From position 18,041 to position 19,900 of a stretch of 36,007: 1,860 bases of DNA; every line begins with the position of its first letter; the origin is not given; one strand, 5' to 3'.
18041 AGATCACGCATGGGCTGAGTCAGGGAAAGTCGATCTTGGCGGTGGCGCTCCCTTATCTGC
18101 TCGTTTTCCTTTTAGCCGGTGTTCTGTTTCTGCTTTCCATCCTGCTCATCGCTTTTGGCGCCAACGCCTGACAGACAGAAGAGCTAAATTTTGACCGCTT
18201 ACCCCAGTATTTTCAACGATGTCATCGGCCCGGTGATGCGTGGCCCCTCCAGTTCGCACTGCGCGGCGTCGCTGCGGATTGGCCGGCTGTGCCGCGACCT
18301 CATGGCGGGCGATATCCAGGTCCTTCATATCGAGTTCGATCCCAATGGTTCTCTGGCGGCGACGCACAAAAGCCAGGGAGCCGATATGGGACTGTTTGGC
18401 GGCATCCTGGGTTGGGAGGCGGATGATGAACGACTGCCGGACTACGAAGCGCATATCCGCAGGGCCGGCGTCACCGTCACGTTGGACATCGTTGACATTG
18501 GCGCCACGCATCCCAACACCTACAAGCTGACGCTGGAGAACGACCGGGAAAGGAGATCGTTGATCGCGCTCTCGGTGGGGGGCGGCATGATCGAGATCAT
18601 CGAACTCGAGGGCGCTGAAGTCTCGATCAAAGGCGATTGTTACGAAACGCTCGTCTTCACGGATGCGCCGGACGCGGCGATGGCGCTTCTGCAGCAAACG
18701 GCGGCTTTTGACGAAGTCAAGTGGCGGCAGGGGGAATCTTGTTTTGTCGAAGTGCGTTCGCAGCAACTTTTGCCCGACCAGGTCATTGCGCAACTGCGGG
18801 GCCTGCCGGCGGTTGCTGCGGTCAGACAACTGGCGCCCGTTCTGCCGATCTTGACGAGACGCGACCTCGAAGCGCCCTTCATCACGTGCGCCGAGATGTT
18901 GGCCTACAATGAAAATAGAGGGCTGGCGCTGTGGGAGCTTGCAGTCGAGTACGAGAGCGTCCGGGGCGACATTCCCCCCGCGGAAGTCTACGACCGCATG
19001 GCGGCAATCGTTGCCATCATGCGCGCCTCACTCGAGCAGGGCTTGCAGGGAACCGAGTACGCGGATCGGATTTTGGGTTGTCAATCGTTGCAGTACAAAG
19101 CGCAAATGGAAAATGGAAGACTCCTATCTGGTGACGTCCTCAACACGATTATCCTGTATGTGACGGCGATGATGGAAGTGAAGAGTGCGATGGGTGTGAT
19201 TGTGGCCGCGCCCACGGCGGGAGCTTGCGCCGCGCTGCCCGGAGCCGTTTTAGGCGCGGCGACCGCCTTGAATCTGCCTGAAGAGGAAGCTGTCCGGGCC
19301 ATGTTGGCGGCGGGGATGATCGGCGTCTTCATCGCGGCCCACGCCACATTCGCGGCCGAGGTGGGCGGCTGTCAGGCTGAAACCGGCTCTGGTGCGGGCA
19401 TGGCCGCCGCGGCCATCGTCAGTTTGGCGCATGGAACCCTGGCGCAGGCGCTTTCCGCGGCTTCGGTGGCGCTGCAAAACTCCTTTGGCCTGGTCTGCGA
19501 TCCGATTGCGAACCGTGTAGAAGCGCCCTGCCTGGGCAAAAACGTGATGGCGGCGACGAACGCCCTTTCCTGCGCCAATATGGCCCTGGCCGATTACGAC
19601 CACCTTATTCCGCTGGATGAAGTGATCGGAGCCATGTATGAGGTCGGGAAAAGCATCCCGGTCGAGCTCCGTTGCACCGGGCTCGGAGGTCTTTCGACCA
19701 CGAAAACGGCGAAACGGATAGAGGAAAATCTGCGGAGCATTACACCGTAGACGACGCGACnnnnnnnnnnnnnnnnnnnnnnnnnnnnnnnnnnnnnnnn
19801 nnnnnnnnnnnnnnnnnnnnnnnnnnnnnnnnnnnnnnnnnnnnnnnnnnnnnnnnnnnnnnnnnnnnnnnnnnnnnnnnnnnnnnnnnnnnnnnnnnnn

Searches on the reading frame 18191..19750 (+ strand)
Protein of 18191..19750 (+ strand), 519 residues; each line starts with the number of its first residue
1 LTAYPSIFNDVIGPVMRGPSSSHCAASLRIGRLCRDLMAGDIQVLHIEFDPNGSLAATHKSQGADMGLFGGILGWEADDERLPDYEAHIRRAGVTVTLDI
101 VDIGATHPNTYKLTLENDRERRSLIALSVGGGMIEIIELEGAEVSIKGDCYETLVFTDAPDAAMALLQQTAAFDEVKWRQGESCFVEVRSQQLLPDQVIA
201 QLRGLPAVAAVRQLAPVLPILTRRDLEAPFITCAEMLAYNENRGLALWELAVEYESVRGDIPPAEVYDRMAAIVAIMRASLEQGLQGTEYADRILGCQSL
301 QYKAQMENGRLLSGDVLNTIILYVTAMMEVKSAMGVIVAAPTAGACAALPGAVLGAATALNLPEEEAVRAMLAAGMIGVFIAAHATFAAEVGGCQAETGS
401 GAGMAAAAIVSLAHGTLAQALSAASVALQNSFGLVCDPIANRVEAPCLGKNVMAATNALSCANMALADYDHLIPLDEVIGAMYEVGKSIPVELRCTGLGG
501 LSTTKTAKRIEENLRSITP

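Call 48: search_protein_families(library=pfam, proteins=[window:18191-19750:+], max_evalue=0.00001)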
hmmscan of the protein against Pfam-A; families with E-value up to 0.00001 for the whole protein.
window:18191-19750:+ (519 aa): 2 families
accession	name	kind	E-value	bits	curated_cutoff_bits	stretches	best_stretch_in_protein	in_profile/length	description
PF03313.21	SDH_alpha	-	7.1e-63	213.1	26.4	1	243-501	2-259/260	Serine dehydratase alpha chain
PF03315.21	SDH_beta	-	1.3e-06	29.3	26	0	17-92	10-88/155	Serine dehydratase beta chain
